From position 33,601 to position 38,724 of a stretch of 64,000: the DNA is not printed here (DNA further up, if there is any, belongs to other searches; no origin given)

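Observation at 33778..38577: Giant HD / HEAT-like / NMNAT / PRTase-like fusion protein with no characterised counterpart known to me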

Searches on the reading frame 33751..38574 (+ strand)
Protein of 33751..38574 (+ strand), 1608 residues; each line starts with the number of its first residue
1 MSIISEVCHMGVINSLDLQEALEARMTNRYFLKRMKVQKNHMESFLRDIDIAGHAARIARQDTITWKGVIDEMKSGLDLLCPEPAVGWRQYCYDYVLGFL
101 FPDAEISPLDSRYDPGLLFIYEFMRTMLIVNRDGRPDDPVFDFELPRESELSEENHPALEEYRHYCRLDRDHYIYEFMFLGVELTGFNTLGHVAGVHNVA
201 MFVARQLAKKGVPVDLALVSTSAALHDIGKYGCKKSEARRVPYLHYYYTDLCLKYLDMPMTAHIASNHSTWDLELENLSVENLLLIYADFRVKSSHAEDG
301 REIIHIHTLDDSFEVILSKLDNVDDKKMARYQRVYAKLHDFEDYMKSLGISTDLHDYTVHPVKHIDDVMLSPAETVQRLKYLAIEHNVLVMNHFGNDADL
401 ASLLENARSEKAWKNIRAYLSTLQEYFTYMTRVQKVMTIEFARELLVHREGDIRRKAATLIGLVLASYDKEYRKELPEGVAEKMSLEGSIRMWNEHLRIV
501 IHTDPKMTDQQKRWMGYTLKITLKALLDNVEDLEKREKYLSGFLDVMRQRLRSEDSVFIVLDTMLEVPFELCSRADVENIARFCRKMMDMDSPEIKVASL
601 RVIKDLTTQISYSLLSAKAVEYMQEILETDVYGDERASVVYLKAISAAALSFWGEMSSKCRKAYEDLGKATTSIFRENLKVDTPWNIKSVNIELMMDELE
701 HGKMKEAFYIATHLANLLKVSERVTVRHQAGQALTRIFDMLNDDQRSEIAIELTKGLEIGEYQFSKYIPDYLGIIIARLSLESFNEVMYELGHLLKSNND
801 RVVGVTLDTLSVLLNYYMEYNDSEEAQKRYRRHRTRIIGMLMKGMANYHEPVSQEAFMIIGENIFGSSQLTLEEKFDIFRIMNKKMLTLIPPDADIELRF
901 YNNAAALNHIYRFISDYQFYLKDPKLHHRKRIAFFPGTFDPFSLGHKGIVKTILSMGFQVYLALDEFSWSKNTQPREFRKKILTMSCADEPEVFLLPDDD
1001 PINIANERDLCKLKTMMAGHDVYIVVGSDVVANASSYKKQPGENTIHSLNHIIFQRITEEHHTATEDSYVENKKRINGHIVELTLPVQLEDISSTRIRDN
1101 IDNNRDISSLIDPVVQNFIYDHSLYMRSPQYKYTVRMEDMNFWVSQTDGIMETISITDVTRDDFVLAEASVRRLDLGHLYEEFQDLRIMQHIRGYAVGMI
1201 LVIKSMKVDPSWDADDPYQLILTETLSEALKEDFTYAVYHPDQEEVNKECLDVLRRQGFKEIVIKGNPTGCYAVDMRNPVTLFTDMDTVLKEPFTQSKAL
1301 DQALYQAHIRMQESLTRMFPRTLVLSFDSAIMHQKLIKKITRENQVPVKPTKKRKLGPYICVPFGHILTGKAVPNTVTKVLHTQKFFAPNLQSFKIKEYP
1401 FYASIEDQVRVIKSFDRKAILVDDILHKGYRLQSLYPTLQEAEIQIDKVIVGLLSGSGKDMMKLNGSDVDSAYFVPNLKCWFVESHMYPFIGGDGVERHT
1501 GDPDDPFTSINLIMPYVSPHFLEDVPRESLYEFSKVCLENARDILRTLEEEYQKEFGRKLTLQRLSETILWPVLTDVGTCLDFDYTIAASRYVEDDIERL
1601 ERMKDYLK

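Call 3: search_protein_families(library=pfam, proteins=[window:33751-38574:+], max_evalue=1)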
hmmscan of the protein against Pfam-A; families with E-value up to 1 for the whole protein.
window:33751-38574:+ (1608 aa): 2 families
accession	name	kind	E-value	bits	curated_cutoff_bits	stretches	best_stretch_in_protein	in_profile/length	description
PF01467.32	CTP_transf_like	-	6.8e-10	39.7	21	1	934-1099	1-132/133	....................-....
PF01966.28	HD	-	0.0034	18.1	22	1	190-235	2-43/116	HD domain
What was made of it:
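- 36526..37140 (+): NadD-derived adenylyltransferase domain (aa 926-1130): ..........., GSD (D1029), ISSTRIR and the NadD-type C-terminal helix ending ...LY. Pfam PF01467 at 39.7 bits (call 3).
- Checked: Pfam CTP_transf_like: 39.7 bits against a cut-off of 21 (call 3).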

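Call 4: search_protein_families(library=ncbifam, proteins=[window:33751-38574:+], max_evalue=1)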
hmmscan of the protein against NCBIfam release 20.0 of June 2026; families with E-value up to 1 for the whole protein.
window:33751-38574:+ (1608 aa): 15 families
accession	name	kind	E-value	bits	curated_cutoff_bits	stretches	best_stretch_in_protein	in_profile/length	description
TIGR00482.1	TIGR00482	equivalog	2.4e-11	44.1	112.45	1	935-1125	2-194/194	nicotinate (nicotinamide) nucleotide adenylyltransferase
NF000840.1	PRK00071.1-3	equivalog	6.4e-10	38.8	150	1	927-1126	3-199/201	nicotinate-nucleotide adenylyltransferase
NF006479.0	PRK08887.1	equivalog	5.7e-08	32.8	164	2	1091-1127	136-172/174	nicotinate-nicotinamide nucleotide adenylyltransferase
NF000839.0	PRK00071.1-1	equivalog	6e-07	29.6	187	1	1055-1126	150-216/219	nicotinate-nucleotide adenylyltransferase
NF005519.0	PRK07152.1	equivalog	6.9e-06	25.2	315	1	930-1127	1-186/361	nicotinate-nucleotide adenylyltransferase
NF000842.0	PRK00071.2-1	equivalog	7.2e-06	25.7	167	1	930-1126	2-185/191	nicotinate-nucleotide adenylyltransferase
TIGR00295.1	TIGR00295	hypoth_equivalog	2.4e-05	24.2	172.35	1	191-230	16-55/164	TIGR00295 family protein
NF000841.0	PRK00071.1-4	equivalog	7.3e-05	22.6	197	1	927-1126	4-193/194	nicotinate-nucleotide adenylyltransferase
TIGR00125.1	cyt_tran_rel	domain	7.9e-05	22.8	27.7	1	932-972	1-44/65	adenylyltransferase/cytidyltransferase family protein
TIGR01510.1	coaD_prev_kdtB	equivalog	0.00013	22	103.3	1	932-987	1-56/155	pantetheine-phosphate adenylyltransferase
NF045665.1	NTPtran_DVU1551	equivalog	0.0002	20.5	315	1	188-289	217-308/359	DVU_1551 family NTP transferase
TIGR00277.1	HDIG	domain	0.0015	18.4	27.6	1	188-233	4-44/84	HDIG domain-containing metalloprotein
NF001985.0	PRK00777.1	subfamily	0.025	14.7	104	0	936-973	10-50/157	pantetheine-phosphate adenylyltransferase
NF002635.0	PRK02304.1-4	subfamily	0.032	13.7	146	1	1417-1470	116-169/188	adenine phosphoribosyltransferase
NF040646.1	HPT_Archaea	equivalog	0.048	13.2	200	1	1412-1468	111-167/184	hypoxanthine/guanine phosphoribosyltransferase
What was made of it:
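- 36526..37140 (+): TIGR00482 aligned end to end at 44 bits (call 4).
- On NadD / NMNAT (TIGR00482, PF01467): 44.1 bits against 112.45 for TIGR00482; 38.8 against 150 for NF000840 (call 4).
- Closest known: NadD. Different: Scores 44 bits against the equivalog cut-off of 112 (call 4).
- Score of 44 bits against the NadD equivalog cut-off of 112 (call 4).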

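Call 5: search_solved_structures(query=window:33751-38574:+, max_evalue=1, show_alignments=3)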
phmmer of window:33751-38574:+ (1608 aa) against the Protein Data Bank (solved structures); distinct sequences matched with E-value up to 1: 12.
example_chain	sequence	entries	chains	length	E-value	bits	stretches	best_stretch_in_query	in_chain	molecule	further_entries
1vlh_A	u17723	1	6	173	0.00061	20.6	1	927-986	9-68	Phosphopantetheine adenylyltransferase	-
3h05_A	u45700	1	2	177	0.098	13.3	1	930-983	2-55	uncharacterized protein VPA0413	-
3otw_A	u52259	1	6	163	0.13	12.9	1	927-972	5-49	Phosphopantetheine adenylyltransferase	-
1yul_A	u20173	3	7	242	0.15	12.7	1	926-977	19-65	Probable nicotinate-nucleotide adenylyltransferase | 'Probable nicotinate-nucleotide adenylyltransferase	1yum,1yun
3nd5_A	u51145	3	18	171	0.17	12.5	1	930-1008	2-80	Phosphopantetheine adenylyltransferase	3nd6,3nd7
8zn2_A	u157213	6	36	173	0.34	11.5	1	933-996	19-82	Phosphopantetheine adenylyltransferase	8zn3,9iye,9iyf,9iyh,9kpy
9iyg_A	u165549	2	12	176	0.35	11.5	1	933-996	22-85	Phosphopantetheine adenylyltransferase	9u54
4f3r_A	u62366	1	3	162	0.37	11.4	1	930-967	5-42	Phosphopantetheine adenylyltransferase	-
9xwq_A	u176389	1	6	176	0.49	11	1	924-967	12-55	Phosphopantetheine adenylyltransferase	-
9xwd_A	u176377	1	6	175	0.6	10.7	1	924-965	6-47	Phosphopantetheine adenylyltransferase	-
1kqn_A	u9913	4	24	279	0.73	10.4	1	1067-1128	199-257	NICOTINAMIDE MONONUCLEOTIDE ADENYLYL TRANSFERASE | Nicotinamide/nicotinic acid mononucleotide adenylyltransferase 1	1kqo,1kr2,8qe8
1gzu_A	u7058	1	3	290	0.79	10.3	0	1067-1128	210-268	NICOTINAMIDE MONONUCLEOTIDE ADENYLYL TRANSFERASE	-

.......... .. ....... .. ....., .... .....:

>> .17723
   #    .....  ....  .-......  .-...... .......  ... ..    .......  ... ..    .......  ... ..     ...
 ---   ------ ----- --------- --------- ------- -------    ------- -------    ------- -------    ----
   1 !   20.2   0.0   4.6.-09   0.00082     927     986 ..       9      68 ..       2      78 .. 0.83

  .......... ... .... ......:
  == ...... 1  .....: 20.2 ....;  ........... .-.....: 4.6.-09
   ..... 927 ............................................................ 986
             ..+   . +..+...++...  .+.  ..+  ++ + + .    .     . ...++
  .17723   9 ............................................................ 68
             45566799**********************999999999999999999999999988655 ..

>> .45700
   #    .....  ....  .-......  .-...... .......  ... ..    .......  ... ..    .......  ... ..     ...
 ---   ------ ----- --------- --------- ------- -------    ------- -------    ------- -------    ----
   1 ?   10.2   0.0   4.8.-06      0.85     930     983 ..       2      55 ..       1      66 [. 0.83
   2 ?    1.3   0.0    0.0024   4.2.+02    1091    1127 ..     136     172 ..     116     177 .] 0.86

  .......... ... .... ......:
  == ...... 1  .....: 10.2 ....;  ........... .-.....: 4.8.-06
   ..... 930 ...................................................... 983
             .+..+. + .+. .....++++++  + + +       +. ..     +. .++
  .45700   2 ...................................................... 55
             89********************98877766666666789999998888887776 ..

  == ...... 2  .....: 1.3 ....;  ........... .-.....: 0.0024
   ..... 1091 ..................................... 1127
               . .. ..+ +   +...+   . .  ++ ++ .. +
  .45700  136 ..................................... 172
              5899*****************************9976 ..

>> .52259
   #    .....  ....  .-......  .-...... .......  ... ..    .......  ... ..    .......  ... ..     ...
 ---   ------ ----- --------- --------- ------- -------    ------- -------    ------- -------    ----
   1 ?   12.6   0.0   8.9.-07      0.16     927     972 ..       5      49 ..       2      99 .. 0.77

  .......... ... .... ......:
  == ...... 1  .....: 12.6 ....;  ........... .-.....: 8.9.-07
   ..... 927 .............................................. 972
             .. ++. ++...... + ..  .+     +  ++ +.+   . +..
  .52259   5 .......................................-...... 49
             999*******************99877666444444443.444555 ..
